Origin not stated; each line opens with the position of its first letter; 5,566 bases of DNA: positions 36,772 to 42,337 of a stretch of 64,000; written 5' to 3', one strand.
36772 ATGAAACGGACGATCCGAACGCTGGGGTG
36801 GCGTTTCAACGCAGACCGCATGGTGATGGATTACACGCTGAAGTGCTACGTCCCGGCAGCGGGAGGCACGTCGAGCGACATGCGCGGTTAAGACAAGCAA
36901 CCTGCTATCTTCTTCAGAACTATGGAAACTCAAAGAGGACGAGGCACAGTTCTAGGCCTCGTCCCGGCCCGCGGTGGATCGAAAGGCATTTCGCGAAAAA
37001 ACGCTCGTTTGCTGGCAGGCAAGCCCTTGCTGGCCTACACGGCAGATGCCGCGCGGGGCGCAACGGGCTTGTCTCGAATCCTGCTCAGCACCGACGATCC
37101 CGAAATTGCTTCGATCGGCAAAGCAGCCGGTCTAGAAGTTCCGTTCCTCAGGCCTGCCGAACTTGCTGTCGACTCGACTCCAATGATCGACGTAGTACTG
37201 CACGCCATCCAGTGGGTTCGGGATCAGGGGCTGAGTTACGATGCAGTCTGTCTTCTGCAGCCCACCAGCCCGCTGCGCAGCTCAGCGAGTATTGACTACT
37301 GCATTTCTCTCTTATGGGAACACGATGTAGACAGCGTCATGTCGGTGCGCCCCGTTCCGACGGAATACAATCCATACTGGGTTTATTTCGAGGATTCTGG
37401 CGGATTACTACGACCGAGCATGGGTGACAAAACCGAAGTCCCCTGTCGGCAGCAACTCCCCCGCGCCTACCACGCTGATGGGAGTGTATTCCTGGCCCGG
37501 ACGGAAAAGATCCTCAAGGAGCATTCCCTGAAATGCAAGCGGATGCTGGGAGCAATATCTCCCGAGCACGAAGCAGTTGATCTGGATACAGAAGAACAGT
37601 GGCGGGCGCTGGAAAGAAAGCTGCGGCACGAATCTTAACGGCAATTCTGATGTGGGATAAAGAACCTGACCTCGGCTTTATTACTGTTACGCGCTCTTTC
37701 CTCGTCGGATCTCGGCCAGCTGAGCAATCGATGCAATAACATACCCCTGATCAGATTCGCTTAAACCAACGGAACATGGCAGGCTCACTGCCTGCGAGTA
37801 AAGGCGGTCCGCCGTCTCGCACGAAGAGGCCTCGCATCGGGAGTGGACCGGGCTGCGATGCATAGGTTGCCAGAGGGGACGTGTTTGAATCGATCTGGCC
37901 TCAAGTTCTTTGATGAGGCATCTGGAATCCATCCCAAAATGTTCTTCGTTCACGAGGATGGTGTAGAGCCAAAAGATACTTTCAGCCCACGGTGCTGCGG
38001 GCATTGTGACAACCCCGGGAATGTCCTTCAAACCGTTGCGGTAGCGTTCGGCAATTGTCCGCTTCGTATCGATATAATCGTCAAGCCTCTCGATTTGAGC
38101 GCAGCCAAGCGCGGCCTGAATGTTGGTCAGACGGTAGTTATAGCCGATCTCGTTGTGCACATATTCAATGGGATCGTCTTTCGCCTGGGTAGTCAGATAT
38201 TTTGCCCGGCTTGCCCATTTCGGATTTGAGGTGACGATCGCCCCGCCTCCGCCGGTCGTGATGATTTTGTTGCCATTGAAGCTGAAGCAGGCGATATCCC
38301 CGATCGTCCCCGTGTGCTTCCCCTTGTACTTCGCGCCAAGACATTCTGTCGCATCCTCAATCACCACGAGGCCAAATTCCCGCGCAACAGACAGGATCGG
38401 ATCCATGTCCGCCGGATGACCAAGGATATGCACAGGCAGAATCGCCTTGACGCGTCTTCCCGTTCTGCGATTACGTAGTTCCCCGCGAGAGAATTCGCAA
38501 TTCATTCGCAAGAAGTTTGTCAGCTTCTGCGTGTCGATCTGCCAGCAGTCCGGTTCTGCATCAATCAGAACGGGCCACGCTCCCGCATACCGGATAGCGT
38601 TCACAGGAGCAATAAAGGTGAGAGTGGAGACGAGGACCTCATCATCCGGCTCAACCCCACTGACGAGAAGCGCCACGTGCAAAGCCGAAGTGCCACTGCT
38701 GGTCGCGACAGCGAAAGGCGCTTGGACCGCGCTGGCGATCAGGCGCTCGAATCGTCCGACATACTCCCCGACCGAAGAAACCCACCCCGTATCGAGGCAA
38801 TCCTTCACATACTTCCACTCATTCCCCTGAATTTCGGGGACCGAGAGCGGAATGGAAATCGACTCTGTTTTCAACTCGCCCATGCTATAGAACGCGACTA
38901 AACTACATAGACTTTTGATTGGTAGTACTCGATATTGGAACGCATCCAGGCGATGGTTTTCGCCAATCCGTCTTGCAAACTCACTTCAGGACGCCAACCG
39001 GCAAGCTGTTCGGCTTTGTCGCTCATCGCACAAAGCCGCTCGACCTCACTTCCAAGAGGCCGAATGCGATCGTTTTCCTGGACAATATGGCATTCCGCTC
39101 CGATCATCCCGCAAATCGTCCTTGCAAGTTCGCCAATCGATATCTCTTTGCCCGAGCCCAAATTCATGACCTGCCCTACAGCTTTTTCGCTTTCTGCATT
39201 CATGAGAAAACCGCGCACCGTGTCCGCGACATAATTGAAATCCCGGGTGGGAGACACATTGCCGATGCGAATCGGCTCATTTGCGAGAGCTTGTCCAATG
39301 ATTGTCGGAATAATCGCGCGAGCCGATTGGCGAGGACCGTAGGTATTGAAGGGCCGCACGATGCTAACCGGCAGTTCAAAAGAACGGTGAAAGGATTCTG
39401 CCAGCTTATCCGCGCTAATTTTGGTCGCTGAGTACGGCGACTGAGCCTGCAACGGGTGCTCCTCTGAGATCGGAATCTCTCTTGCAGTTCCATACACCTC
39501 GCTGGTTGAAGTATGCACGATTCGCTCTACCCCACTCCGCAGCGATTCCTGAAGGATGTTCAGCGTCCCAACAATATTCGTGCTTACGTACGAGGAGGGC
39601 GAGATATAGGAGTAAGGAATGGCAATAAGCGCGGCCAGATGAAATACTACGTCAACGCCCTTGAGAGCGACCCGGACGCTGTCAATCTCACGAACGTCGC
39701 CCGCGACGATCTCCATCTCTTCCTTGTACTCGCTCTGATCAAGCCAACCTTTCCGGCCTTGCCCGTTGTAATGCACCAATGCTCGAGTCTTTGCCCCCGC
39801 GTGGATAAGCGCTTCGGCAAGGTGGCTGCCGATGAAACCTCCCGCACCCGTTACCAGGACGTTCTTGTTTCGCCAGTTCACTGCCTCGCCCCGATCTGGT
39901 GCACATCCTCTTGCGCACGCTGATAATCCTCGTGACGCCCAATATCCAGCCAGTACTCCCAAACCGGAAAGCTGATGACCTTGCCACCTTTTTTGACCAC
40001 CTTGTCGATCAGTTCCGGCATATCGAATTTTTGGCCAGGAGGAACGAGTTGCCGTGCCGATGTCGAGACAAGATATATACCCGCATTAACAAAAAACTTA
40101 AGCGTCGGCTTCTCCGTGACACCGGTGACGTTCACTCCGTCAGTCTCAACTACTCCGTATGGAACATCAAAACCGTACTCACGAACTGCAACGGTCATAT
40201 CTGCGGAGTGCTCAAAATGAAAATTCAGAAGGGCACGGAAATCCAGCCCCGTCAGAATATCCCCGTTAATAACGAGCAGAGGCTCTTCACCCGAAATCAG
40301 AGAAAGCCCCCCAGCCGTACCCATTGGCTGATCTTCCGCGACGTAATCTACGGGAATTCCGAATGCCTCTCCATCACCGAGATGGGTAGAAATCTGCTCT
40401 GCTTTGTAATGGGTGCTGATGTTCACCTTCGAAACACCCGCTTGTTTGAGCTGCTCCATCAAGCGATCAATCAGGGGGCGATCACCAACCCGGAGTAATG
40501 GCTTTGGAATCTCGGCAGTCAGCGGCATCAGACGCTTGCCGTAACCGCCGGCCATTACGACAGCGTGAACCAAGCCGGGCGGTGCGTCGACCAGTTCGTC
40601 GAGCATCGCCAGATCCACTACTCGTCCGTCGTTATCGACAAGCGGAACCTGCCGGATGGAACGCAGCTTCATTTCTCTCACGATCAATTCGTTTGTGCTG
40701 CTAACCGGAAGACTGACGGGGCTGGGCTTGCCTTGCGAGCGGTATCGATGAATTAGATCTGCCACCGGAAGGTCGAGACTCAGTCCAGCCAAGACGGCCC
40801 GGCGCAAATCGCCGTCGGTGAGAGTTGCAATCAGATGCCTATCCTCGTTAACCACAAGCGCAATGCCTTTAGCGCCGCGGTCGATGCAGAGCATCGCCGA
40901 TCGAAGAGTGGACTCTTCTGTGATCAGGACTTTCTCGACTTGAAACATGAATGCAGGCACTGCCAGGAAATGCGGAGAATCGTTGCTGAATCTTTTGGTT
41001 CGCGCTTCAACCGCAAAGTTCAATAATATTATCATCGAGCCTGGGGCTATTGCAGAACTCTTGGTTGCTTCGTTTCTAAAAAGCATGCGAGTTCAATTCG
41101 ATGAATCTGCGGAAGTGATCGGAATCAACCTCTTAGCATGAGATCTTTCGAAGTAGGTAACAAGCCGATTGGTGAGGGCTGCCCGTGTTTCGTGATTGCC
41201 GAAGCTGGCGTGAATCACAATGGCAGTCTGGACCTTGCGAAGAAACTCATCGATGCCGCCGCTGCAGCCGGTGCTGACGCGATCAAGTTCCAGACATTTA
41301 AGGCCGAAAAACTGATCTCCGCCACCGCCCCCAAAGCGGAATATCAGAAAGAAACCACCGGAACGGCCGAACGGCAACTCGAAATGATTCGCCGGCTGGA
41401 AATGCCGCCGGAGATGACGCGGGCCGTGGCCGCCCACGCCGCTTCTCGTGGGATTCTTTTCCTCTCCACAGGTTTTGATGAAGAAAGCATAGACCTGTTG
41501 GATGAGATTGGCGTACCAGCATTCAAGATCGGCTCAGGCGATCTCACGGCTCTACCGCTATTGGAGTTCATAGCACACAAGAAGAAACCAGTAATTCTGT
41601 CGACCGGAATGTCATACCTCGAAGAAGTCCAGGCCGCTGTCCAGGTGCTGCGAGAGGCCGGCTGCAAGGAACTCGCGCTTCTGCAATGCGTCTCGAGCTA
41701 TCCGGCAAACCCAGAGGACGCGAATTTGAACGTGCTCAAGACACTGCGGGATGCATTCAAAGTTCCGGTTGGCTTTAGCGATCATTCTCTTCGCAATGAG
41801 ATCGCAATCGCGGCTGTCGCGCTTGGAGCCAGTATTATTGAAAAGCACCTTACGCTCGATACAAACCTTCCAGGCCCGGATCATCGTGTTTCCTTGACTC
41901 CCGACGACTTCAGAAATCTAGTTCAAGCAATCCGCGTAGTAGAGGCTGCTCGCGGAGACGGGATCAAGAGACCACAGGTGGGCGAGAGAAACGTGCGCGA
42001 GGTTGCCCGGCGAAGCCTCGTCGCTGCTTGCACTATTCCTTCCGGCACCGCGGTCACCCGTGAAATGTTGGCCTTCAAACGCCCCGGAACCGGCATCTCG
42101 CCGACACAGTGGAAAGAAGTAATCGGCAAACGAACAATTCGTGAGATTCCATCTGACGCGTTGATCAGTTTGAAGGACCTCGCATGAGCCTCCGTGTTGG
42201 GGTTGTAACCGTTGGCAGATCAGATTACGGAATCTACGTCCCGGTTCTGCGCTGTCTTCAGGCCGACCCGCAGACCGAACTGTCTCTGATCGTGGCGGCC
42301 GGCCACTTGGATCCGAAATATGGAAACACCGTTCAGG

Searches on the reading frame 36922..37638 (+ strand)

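Call 83: search_protein_families(library=pfam, proteins=[window:36922-37638:+], max_evalue=0.00001)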
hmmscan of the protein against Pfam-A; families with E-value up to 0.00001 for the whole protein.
window:36922-37638:+ (238 aa): 1 family
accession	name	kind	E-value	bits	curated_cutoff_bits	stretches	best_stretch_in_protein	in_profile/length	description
PF02348.25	CTP_transf_3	-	3.4e-16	60.2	22.6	1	12-139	2-123/217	Cytidylyltransferase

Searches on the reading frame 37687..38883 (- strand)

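Call 83: search_protein_families(library=pfam, proteins=[window:37687-38883:-], max_evalue=0.00001)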
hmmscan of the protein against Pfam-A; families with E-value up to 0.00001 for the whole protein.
window:37687-38883:- (398 aa): 1 family
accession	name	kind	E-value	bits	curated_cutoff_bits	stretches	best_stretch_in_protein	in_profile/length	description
PF01041.23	DegT_DnrJ_EryC1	-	5.2e-102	342.2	19.8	1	17-386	2-359/360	DegT/DnrJ/EryC1/StrS aminotransferase family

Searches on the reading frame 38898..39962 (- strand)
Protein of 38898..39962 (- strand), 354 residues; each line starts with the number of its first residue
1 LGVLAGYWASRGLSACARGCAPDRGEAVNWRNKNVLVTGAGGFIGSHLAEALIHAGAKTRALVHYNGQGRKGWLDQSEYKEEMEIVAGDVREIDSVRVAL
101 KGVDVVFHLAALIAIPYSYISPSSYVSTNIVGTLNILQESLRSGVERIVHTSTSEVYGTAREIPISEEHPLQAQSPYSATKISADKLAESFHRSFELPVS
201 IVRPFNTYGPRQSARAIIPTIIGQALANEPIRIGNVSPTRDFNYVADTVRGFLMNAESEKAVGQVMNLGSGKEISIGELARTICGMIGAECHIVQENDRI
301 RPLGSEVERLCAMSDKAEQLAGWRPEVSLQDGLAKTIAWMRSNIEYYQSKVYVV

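Call 83: search_protein_families(library=pfam, proteins=[window:38898-39962:-], max_evalue=0.00001)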
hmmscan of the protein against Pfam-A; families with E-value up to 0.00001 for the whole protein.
window:38898-39962:- (354 aa): 9 families
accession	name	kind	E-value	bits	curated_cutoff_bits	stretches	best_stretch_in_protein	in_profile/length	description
PF16363.11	GDP_Man_Dehyd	-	5e-66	223.9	27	1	36-336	1-332/332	GDP-mannose 4,6 dehydratase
PF01370.27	Epimerase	-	1.5e-54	185.4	20.9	1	35-269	1-240/240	NAD dependent epimerase/dehydratase family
PF02719.21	Polysacc_synt_2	-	3.3e-24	86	20.2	1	35-295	1-253/293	Polysaccharide biosynthesis protein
PF01073.25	3Beta_HSD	-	9.5e-24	84.3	22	1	36-245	1-218/280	3-beta hydroxysteroid dehydrogenase/isomerase family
PF07993.18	NAD_binding_4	-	7.4e-14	51.9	20.1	1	37-209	1-209/258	Male sterility protein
PF13460.12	NAD_binding_10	-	1.8e-11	44.7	27.2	1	39-205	1-144/184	NAD(P)H-binding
PF05368.20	NmrA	-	2.4e-11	44.2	27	1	32-152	2-106/298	NmrA-like family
PF04321.23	RmlD_sub_bind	-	5.7e-09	35.9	27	1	34-298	2-236/287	RmlD substrate binding domain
PF00106.31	adh_short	-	2.7e-07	30.7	26.6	1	33-193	1-165/195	short chain dehydrogenase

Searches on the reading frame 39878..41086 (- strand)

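Call 83: search_protein_families(library=pfam, proteins=[window:39878-41086:-], max_evalue=0.00001)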
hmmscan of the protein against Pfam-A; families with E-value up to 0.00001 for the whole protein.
window:39878-41086:- (402 aa): 3 families
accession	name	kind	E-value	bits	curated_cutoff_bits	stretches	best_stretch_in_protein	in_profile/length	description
PF00483.29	NTP_transferase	-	1.4e-38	133.3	21.2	1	175-397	2-244/245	Nucleotidyl transferase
PF12804.13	NTP_transf_3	-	3.4e-11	44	27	1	175-310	1-131/160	MobA-like NTP transferase domain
PF00571.33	CBS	-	2.4e-07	31.4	24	0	54-99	11-56/57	CBS domain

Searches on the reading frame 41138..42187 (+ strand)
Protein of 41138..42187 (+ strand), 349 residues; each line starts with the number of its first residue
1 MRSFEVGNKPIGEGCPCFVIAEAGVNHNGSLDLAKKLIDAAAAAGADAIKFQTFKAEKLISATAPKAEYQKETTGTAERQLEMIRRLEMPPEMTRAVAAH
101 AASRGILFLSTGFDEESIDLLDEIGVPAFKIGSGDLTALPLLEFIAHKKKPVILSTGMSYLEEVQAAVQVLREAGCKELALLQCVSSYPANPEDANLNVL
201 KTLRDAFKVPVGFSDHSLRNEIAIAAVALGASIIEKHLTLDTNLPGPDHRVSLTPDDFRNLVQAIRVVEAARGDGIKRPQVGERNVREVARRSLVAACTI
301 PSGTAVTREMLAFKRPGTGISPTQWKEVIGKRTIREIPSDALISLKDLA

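Call 83: search_protein_families(library=pfam, proteins=[window:41138-42187:+], max_evalue=0.00001)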
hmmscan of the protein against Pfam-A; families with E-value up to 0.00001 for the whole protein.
window:41138-42187:+ (349 aa): 2 families
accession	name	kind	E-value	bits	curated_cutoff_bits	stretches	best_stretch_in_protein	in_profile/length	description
PF03102.20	NeuB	-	5.6e-97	324.4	22.1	1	37-277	1-241/241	NeuB family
PF08666.17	SAF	-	1.5e-10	41.9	21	1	291-348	1-62/63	SAF domain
